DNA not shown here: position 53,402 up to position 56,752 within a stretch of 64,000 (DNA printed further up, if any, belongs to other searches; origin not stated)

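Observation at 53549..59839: Giant 2096-aa secretin: ~1650 aa of TPR repeats and charged coiled coil fused upstream of a normal N0-N1-secretin module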

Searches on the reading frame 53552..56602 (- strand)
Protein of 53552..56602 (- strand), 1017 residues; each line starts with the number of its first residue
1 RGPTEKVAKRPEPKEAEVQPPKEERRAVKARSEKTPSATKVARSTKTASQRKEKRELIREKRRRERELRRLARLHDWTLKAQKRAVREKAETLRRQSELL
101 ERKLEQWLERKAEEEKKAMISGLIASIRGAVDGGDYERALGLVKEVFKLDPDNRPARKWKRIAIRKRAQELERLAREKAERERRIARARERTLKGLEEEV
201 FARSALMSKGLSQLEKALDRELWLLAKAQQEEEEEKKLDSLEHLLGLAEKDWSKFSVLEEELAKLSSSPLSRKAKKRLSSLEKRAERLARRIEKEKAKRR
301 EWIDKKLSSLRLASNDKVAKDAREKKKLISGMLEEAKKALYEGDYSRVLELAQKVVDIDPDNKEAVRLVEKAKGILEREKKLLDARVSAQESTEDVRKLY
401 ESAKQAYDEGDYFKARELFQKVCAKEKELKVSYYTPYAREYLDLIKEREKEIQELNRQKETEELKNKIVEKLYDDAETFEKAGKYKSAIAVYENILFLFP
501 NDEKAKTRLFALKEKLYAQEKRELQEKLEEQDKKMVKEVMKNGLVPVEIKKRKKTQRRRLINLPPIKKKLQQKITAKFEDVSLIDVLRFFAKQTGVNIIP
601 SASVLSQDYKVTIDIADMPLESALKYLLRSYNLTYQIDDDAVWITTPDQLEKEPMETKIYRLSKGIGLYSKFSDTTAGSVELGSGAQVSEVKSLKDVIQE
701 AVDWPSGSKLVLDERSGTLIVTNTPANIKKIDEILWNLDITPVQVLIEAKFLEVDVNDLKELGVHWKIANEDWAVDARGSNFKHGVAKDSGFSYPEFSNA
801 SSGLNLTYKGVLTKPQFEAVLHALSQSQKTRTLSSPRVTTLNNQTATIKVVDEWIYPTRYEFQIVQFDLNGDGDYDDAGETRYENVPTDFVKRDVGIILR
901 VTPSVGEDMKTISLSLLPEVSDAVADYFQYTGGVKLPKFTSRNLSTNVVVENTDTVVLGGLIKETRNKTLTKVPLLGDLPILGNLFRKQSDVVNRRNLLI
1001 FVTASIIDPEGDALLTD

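Call 53: predict_structure(alignment_id=A2)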
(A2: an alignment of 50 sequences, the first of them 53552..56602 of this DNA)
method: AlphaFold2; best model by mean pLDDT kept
length: 1017 residues; sequences in the alignment: 50
mean_pLDDT: 71.6   pTM: 0.34
mean pLDDT of the five models: 71.6, 71.1, 70.9, 70.5, 64.6
residues with pLDDT >= 90: 84; 70-90: 585; 50-70: 189; < 50: 159
segments of 3 or more residues with pLDDT < 50: 1-46, 308-321, 538-563, 671-688, 759-806
pLDDT, mean of each block of 10 residues (from residue 1): 35 35 36 34 46 74 81 80 82 85 84 84 90 88 90 91 89 82 74 71 68 71 76 84 85 84 84 86 88 77 56 38 67 83 81 81 83 75 55 77 88 91 85 85 84 73 77 90 91 89 89 86 77 56 35 35 64 89 91 89 86 89 88 82 81 78 65 39 41 77 79 82 80 66 78 65 38 33 31 36 51 72 68 75 77 65 81 80 75 70 77 78 54 56 65 75 60 57 58 67 79 56
secondary structure, 60 per line:
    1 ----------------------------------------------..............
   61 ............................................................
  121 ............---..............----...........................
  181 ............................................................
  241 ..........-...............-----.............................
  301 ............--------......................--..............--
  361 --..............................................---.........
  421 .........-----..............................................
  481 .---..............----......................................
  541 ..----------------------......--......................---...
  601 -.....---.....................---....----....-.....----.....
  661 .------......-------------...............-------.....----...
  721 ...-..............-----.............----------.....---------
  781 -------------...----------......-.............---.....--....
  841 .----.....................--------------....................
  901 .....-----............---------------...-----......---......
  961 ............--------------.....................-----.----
elements in order (helices of 4 or more, strands of 3 or more residues): H47-132 H136-149 H154-250 H252-266 H272-312 H321-342 H345-358 H363-408 H412-429 H435-481 H485-498 H503-542 H565-570 E573-582 H583-594 E598-600 H602-606 E610-619 H620-630 E634-637 E642-645 H647-651 E656-661 E668-673 E687-693 H694-701 E709-713 E718-723 H725-738 E744-756 H767-771 E807-812 H814-826 E830-834 E837-841 E846-866 E881-905 E911-922 E938-940 E946-951 E955-972 E987-1007

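Call 71: fold_search(model_id=the predicted structure, library=pdb)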
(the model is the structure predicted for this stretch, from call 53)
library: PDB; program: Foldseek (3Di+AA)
matches with E <= 10: 1027; with E <= 0.001: 60
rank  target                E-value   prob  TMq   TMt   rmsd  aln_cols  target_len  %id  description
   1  6w6m_A                5.1e-18  1.00  0.16  0.36  27.8       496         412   20  Single particle cryoEM structure of V. cholerae Type IV competence pilus secretin PilQ (released 2020-10-14)
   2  6q14_A                1.6e-17  1.00  0.18  0.34  32.1       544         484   14  Structure of the Salmonella SPI-1 injectisome NC-base (released 2019-10-23)
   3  6q14_B                3.1e-17  1.00  0.18  0.34  31.6       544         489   14  Structure of the Salmonella SPI-1 injectisome NC-base (released 2019-10-23)
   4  6hcg_A                2.2e-16  1.00  0.13  0.20  49.8       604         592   17  Klebsiella pneumoniae type II secretion system outer membrane complex. PulD, PulS and PulC HR domain. (released 2019-11-27)
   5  7ah9_5B               2.3e-16  1.00  0.16  0.28  36.9       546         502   15  Substrate-engaged type 3 secretion system needle complex from Salmonella enterica typhimurium - SpaR state 1 (released 2021-03-17)
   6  9u5s_A                5.7e-16  1.00  0.17  0.33  24.1       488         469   16  The structure of the BfpBG complex in the T4bP system (released 2025-11-05)
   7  7ah9_5C               6.1e-16  1.00  0.17  0.32  35.7       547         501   15  Substrate-engaged type 3 secretion system needle complex from Salmonella enterica typhimurium - SpaR state 1 (released 2021-03-17)
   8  7ah9_5K               7.1e-16  1.00  0.17  0.32  30.6       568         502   14  Substrate-engaged type 3 secretion system needle complex from Salmonella enterica typhimurium - SpaR state 1 (released 2021-03-17)
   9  5tcr_A                1.2e-15  1.00  0.16  0.31  33.8       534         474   14  Atomic model of the Salmonella SPI-1 type III secretion injectisome basal body proteins InvG, PrgH, and PrgK (released 2016-12-21)
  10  7ah9_5O               1.3e-15  1.00  0.17  0.32  32.2       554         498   14  Substrate-engaged type 3 secretion system needle complex from Salmonella enterica typhimurium - SpaR state 1 (released 2021-03-17)
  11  7ah9_5M               1.4e-15  1.00  0.17  0.32  32.3       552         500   14  Substrate-engaged type 3 secretion system needle complex from Salmonella enterica typhimurium - SpaR state 1 (released 2021-03-17)
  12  7ah9_5E               1.4e-15  1.00  0.17  0.30  32.2       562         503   14  Substrate-engaged type 3 secretion system needle complex from Salmonella enterica typhimurium - SpaR state 1 (released 2021-03-17)
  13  7ah9_5N               2.2e-15  1.00  0.18  0.33  32.0       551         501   15  Substrate-engaged type 3 secretion system needle complex from Salmonella enterica typhimurium - SpaR state 1 (released 2021-03-17)
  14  7ah9_5G               2.2e-15  1.00  0.17  0.31  33.3       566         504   15  Substrate-engaged type 3 secretion system needle complex from Salmonella enterica typhimurium - SpaR state 1 (released 2021-03-17)
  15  7ah9_5P               2.3e-15  1.00  0.18  0.33  33.0       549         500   15  Substrate-engaged type 3 secretion system needle complex from Salmonella enterica typhimurium - SpaR state 1 (released 2021-03-17)
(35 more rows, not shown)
